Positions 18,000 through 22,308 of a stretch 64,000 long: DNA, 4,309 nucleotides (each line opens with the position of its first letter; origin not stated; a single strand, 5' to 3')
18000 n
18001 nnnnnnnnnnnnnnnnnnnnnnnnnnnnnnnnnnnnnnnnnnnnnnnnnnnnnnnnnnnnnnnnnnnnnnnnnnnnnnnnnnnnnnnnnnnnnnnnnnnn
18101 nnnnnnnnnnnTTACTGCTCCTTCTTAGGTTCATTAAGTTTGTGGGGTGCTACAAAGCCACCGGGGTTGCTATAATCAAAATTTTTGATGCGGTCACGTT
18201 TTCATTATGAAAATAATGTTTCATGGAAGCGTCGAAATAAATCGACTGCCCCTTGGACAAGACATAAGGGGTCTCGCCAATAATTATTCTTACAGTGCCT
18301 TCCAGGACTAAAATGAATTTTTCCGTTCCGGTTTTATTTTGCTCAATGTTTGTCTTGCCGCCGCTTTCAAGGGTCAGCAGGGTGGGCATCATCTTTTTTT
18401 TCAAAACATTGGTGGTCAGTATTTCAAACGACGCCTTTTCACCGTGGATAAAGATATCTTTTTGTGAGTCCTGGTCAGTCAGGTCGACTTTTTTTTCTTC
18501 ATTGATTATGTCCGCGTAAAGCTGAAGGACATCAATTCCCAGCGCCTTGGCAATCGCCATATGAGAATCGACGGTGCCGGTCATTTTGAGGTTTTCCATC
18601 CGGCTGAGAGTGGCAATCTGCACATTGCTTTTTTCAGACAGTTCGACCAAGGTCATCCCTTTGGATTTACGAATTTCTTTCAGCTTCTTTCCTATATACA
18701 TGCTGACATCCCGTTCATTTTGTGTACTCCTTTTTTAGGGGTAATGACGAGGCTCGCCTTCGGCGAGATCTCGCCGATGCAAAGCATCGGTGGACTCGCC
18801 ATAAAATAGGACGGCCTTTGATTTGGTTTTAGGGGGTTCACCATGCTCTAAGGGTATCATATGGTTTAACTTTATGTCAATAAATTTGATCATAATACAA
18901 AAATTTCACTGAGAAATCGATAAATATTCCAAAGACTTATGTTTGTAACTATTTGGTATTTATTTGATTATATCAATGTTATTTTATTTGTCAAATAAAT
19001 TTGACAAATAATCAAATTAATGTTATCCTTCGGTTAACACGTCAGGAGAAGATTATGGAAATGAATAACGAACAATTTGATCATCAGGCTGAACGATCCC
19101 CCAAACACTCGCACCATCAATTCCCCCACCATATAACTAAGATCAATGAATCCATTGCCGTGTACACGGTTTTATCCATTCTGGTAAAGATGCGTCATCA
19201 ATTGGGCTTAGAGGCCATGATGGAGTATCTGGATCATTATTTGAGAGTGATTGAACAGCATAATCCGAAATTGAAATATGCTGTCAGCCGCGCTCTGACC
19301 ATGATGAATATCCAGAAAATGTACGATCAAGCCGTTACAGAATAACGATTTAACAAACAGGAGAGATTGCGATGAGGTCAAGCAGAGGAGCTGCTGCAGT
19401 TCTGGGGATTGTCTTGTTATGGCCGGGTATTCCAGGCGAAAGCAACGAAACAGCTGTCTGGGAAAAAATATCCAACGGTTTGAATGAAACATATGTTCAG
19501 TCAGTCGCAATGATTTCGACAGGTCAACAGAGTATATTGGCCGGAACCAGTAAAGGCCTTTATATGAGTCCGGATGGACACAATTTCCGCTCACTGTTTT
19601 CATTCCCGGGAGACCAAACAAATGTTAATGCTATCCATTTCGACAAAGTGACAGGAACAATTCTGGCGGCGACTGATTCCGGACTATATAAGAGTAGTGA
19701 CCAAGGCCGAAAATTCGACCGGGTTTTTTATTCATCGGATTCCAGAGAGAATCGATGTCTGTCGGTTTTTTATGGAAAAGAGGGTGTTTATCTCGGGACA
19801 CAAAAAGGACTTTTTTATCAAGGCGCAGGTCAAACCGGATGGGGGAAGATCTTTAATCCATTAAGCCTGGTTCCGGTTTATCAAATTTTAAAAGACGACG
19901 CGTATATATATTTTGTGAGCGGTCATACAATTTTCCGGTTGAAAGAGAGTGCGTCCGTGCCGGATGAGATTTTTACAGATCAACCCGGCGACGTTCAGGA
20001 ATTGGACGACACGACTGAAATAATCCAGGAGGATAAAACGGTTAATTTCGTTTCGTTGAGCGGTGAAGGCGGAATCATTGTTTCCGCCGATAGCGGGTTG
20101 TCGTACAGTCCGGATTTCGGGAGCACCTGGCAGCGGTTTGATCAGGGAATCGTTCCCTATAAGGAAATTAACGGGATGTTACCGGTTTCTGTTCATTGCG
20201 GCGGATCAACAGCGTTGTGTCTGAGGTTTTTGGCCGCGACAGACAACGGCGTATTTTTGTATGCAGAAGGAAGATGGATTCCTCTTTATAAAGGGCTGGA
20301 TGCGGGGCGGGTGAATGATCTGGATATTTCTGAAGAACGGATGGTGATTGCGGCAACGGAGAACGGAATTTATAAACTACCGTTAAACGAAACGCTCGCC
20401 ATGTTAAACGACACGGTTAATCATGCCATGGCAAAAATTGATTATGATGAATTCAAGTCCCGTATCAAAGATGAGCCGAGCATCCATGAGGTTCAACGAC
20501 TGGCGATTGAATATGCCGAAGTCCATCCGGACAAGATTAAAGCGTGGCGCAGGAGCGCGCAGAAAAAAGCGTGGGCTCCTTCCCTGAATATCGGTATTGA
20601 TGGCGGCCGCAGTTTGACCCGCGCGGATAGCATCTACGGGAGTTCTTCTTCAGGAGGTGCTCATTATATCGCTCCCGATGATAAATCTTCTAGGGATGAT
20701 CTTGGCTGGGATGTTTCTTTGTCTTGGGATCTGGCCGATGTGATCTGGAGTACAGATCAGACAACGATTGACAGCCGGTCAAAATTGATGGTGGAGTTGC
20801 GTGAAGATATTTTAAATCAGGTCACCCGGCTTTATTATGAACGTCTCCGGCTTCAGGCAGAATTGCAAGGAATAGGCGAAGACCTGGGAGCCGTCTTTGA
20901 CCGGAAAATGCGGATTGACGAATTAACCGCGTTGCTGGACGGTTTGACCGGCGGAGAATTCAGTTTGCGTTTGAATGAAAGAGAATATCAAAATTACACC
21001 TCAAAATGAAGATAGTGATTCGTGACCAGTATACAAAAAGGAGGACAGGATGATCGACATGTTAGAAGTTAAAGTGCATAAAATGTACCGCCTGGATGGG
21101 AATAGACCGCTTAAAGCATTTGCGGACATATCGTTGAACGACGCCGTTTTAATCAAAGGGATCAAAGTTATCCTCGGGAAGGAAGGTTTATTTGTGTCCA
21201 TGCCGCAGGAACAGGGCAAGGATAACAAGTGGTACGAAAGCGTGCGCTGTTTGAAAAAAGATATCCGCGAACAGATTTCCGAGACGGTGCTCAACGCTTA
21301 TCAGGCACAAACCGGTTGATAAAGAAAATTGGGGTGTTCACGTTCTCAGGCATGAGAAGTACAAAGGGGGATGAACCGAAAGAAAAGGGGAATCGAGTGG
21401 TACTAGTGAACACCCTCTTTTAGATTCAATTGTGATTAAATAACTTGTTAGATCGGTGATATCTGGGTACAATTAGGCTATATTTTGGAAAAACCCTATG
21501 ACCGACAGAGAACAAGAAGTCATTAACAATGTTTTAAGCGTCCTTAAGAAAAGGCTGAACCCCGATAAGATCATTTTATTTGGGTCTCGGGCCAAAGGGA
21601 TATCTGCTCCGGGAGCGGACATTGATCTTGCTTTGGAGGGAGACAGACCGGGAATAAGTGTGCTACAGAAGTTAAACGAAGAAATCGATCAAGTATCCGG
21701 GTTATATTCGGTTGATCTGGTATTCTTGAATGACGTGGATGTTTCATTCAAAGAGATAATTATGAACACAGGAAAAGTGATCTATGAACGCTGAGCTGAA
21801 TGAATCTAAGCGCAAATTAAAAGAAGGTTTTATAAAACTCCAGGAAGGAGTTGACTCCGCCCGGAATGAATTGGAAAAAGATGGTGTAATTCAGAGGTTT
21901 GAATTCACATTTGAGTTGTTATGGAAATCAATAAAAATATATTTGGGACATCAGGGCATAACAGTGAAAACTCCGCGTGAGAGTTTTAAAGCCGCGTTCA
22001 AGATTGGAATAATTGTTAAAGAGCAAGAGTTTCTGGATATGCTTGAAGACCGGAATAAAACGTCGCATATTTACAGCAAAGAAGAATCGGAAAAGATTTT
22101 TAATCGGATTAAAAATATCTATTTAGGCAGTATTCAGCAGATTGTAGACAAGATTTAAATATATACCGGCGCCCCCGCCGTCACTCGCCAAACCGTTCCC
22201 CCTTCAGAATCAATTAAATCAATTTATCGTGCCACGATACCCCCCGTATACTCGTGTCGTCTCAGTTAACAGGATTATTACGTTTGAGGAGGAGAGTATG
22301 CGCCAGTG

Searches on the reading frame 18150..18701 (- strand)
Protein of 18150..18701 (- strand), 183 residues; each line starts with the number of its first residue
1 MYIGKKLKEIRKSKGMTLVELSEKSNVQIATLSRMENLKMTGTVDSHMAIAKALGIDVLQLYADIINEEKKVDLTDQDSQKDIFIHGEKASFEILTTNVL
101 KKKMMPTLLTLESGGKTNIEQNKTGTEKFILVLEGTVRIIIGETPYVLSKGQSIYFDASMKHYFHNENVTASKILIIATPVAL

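Call 8: search_protein_families(library=pfam, proteins=[window:18150-18701:-], max_evalue=0.001)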
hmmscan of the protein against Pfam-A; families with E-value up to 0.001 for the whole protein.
window:18150-18701:- (183 aa): 3 families
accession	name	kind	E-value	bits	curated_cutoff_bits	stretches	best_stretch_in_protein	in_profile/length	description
PF07883.17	Cupin_2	-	9.2e-12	44.9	27.2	1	109-176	3-68/70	Cupin domain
PF01381.28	HTH_3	-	6.2e-08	33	23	1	7-58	1-52/55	Helix-turn-helix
PF13443.12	HTH_26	-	1.4e-05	25.6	22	1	6-61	1-57/63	Cro/C1-type HTH DNA-binding domain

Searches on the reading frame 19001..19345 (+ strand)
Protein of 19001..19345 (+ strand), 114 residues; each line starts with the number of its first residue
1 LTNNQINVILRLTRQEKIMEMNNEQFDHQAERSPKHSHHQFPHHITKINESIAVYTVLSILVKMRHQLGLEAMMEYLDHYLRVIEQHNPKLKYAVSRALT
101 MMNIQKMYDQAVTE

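Call 8: search_protein_families(library=pfam, proteins=[window:19001-19345:+], max_evalue=0.001)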
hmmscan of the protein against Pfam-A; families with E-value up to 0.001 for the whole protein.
window:19001-19345:+ (114 aa): 0 families

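Call 17: search_protein_families(library=pfam, proteins=[window:19001-19345:+], max_evalue=10)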
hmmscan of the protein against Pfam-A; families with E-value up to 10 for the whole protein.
window:19001-19345:+ (114 aa): 3 families
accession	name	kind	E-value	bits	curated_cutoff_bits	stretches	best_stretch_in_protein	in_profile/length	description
PF16522.10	FliS_cochap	-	0.02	15.2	43.2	1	18-63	6-51/149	Flagellar FLiS export co-chaperone, HP1076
PF04576.20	Zein-binding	-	0.088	13.5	23.1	1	3-41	33-71/92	Zein-binding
PF14327.11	CSTF2_hinge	-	0.17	12.8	27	1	86-104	53-71/81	Hinge domain of cleavage stimulation factor subunit 2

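Call 82: search_protein_families(library=ncbifam, proteins=[window:19001-19345:+], max_evalue=0.01)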
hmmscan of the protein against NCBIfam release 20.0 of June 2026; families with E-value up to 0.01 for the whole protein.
window:19001-19345:+ (114 aa): 0 families

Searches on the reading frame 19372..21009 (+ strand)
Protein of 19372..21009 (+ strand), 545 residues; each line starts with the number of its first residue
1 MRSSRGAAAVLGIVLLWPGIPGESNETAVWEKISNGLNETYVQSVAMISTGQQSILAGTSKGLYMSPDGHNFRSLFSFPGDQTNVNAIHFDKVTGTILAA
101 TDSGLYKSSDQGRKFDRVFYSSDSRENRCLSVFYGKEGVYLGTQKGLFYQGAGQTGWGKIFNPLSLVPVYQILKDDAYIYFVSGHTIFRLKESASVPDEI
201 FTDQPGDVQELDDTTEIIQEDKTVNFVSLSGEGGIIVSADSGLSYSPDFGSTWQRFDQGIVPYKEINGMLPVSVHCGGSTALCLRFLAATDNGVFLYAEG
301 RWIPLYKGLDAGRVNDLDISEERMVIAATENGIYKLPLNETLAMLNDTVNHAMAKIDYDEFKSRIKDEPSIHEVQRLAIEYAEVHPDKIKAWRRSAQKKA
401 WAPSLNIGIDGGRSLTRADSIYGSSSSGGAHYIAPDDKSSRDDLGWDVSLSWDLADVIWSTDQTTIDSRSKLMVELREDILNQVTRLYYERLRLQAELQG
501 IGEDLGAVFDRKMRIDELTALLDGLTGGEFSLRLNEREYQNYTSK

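Call 8: search_protein_families(library=pfam, proteins=[window:19372-21009:+], max_evalue=0.001)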
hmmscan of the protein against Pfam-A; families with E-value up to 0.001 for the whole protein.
window:19372-21009:+ (545 aa): 1 family
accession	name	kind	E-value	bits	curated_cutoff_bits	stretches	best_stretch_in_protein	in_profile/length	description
PF23366.1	Beta-prop_HVO_0234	-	2.7e-05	24.3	27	0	287-337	129-173/274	HVO_0234-like, beta propeller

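Call 17: search_protein_families(library=pfam, proteins=[window:19372-21009:+], max_evalue=10)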
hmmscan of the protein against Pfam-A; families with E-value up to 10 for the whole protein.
window:19372-21009:+ (545 aa): 4 families
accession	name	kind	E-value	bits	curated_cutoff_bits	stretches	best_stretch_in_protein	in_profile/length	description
PF23366.1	Beta-prop_HVO_0234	-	2.7e-05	24.3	27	2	287-337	129-173/274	HVO_0234-like, beta propeller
PF00780.28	CNH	-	0.016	15.5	26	0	51-69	1-19/255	CNH domain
PF15902.12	Sortilin-Vps10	-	0.029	13.6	33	1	27-118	10-112/446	Sortilin, neurotensin receptor 3,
PF14312.12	FG-GAP_2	-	0.22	12.2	23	1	433-455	7-29/49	FG-GAP repeat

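Call 82: search_protein_families(library=ncbifam, proteins=[window:19372-21009:+], max_evalue=0.01)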
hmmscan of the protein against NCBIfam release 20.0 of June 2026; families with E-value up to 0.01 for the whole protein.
window:19372-21009:+ (545 aa): 1 family
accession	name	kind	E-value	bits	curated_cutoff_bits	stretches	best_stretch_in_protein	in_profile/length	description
NF045728.1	glycosyl_F510_1955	equivalog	5.7e-13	48.7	175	1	92-157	146-210/246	F510_1955 family glycosylhydrolase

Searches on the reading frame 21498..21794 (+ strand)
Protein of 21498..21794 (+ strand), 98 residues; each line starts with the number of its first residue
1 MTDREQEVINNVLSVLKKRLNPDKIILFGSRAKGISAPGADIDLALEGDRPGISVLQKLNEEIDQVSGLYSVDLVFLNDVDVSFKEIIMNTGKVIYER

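Call 8: search_protein_families(library=pfam, proteins=[window:21498-21794:+], max_evalue=0.001)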
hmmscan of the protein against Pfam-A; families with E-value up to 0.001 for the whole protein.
window:21498-21794:+ (98 aa): 3 families
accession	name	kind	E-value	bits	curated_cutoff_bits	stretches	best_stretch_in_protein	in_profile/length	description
PF18765.7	Polbeta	-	3e-15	56.6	26.9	1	11-98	2-90/93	Polymerase beta, Nucleotidyltransferase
PF01909.29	NTP_transf_2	-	8.6e-09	36.1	21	1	10-92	2-90/93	Nucleotidyltransferase domain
PF22600.2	MTPAP-like_central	-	5e-05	23.9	27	1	3-64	20-81/139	Poly(A) RNA polymerase, mitochondrial-like, central palm domain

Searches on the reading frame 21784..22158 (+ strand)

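Call 8: search_protein_families(library=pfam, proteins=[window:21784-22158:+], max_evalue=0.001)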
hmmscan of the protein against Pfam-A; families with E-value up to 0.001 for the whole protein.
window:21784-22158:+ (124 aa): 1 family
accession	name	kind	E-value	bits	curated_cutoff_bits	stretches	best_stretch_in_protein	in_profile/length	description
PF08780.16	NTase_sub_bind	-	1.7e-30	106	31.8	1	11-123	5-123/126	Nucleotidyltransferase substrate binding protein like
